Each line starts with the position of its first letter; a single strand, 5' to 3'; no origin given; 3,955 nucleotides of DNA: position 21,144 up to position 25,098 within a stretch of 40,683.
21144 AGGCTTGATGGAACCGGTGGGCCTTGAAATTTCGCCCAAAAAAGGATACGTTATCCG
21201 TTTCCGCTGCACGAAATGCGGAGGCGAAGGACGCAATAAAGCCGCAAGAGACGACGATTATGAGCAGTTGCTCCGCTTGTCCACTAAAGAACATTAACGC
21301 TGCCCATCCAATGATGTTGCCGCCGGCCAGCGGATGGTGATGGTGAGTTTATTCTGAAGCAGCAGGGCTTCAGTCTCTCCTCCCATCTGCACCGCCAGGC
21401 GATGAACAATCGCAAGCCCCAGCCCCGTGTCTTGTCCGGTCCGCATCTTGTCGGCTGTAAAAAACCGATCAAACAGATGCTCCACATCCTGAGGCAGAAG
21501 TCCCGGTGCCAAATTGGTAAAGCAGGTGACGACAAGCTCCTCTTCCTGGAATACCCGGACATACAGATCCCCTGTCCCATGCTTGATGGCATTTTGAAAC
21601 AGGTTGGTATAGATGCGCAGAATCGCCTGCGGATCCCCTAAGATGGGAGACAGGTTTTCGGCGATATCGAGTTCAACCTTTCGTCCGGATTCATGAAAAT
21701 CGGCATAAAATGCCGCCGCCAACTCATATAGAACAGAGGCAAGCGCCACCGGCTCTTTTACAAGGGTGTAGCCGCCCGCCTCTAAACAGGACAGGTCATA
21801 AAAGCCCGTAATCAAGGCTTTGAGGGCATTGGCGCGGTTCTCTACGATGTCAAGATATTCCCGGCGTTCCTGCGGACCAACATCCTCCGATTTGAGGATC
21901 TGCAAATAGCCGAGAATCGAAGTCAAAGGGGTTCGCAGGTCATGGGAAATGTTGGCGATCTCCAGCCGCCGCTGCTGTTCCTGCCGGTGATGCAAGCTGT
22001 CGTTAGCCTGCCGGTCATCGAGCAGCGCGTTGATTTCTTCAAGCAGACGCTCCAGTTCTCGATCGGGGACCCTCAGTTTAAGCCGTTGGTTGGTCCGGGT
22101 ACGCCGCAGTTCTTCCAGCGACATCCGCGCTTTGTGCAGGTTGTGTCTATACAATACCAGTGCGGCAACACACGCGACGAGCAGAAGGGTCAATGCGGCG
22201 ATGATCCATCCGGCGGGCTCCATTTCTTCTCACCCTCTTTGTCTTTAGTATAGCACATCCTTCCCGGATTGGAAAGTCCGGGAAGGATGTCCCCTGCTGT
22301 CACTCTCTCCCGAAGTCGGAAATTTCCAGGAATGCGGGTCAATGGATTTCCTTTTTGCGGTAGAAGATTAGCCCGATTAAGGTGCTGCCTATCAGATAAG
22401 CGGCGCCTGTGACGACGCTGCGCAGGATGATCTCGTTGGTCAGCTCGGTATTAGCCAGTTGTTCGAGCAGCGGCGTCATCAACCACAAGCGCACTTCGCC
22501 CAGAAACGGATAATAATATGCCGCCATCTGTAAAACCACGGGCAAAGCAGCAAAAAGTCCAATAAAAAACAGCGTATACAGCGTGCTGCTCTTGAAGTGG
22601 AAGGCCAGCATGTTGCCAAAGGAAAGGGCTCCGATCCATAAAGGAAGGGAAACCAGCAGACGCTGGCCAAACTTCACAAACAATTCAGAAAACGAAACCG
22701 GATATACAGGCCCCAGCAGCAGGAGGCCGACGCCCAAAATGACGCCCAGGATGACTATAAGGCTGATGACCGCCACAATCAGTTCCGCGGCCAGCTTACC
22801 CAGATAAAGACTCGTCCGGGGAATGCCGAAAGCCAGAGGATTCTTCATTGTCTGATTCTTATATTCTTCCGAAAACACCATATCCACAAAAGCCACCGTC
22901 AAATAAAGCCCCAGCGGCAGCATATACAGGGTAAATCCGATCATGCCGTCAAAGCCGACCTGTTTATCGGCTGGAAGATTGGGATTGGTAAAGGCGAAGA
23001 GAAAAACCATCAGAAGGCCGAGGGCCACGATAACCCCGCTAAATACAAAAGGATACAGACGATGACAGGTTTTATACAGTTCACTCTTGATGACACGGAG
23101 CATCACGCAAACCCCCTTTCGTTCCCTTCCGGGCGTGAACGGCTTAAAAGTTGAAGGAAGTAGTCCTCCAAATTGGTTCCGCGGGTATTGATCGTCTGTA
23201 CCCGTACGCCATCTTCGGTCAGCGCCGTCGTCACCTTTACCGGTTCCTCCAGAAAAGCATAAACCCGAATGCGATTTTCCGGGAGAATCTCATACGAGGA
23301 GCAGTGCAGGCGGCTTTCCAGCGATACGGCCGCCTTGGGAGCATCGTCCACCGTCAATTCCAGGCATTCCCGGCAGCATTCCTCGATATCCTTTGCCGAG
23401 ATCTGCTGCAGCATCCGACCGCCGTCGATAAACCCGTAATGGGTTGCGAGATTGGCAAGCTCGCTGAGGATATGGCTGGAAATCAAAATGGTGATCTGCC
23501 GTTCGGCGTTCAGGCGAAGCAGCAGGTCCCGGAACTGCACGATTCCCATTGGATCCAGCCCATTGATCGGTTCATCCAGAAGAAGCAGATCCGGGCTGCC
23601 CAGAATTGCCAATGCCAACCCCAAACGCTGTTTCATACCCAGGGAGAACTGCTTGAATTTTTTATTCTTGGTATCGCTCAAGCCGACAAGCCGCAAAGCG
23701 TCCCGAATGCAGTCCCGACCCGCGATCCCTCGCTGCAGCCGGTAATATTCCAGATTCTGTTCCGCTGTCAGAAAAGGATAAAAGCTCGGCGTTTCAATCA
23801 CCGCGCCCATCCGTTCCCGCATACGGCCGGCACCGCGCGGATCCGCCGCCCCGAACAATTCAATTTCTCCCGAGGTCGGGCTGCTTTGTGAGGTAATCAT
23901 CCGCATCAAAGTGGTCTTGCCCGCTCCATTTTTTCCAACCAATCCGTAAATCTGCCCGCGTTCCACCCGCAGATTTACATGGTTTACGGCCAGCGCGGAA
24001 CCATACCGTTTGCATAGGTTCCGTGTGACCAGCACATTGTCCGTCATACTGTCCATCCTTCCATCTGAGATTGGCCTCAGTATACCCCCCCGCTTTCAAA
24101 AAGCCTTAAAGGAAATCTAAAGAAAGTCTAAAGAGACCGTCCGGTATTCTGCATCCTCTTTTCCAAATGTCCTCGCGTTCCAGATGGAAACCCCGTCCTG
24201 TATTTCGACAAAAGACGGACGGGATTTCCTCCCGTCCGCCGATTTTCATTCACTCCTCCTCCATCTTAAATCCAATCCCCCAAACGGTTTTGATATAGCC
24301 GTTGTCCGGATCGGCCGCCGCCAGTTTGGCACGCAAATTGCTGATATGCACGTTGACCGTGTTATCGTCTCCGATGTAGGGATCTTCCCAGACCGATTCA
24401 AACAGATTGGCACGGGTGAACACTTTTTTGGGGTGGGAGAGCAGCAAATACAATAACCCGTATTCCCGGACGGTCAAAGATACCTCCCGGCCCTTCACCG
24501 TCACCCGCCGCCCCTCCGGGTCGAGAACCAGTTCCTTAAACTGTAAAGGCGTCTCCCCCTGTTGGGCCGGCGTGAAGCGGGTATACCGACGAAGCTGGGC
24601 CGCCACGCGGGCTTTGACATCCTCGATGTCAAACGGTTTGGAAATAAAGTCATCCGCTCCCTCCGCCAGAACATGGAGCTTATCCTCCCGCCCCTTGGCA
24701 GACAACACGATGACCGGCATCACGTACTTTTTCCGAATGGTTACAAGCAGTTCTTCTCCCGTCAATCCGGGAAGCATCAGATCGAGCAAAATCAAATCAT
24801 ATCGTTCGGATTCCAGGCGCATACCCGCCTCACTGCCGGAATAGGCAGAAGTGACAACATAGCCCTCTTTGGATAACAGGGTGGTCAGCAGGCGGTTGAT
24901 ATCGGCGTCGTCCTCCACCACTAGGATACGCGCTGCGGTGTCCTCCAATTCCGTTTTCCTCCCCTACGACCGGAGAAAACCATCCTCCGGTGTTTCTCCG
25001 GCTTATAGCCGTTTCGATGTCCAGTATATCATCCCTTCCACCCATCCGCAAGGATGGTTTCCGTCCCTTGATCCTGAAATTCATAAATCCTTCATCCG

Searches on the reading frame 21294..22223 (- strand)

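Call 11: search_protein_families(library=pfam, proteins=[window:21294-22223:-], max_evalue=0.001)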
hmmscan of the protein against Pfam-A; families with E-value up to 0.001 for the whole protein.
window:21294-22223:- (309 aa): 2 families
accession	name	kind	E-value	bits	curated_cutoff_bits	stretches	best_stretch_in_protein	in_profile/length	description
PF00512.31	HisKA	-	4.9e-18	65.4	26.9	1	85-150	2-66/66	His Kinase A (phospho-acceptor) domain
PF02518.31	HATPase_c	-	1.2e-15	58.4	26.4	1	196-300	1-108/111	Histidine kinase-, DNA gyrase B-, and HSP90-like ATPase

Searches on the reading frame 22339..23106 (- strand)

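Call 11: search_protein_families(library=pfam, proteins=[window:22339-23106:-], max_evalue=0.001)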
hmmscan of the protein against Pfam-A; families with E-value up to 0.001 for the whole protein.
window:22339-23106:- (255 aa): 2 families
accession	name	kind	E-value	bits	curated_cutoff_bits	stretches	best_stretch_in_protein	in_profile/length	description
PF12730.13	ABC2_membrane_4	-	3.6e-10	40.5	27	1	6-176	2-167/179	ABC-2 family transporter protein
PF12679.13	ABC2_membrane_2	-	8e-06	25.7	27.2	1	60-202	73-211/283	ABC-2 family transporter protein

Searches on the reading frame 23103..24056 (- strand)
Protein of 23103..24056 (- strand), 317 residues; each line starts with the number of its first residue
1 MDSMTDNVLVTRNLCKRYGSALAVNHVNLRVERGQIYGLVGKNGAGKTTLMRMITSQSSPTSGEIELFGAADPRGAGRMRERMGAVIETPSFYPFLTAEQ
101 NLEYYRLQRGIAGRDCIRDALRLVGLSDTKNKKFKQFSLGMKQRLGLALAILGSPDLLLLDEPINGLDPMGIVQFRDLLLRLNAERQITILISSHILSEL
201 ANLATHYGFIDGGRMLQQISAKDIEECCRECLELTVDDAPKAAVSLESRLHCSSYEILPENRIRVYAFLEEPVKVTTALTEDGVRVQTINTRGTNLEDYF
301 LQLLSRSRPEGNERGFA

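Call 11: search_protein_families(library=pfam, proteins=[window:23103-24056:-], max_evalue=0.001)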
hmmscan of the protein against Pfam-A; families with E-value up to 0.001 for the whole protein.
window:23103-24056:- (317 aa): 2 families
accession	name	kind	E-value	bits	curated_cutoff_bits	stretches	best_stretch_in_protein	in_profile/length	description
PF00005.33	ABC_tran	-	9.5e-31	107.7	25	1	25-165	2-137/137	ABC transporter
PF13304.12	AAA_21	-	2.2e-13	51.4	27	1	121-198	222-301/304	AAA domain, putative AbiEii toxin, Type IV TA system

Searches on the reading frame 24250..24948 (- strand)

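Call 11: search_protein_families(library=pfam, proteins=[window:24250-24948:-], max_evalue=0.001)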
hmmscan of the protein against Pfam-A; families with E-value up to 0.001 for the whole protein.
window:24250-24948:- (232 aa): 2 families
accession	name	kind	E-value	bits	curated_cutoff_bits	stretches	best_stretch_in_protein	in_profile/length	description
PF00072.30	Response_reg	-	2.2e-27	95.9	30.2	1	8-115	1-110/111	Response regulator receiver domain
PF00486.34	Trans_reg_C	-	2.8e-26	91.8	26.2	1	153-229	1-77/77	Transcriptional regulatory protein, C terminal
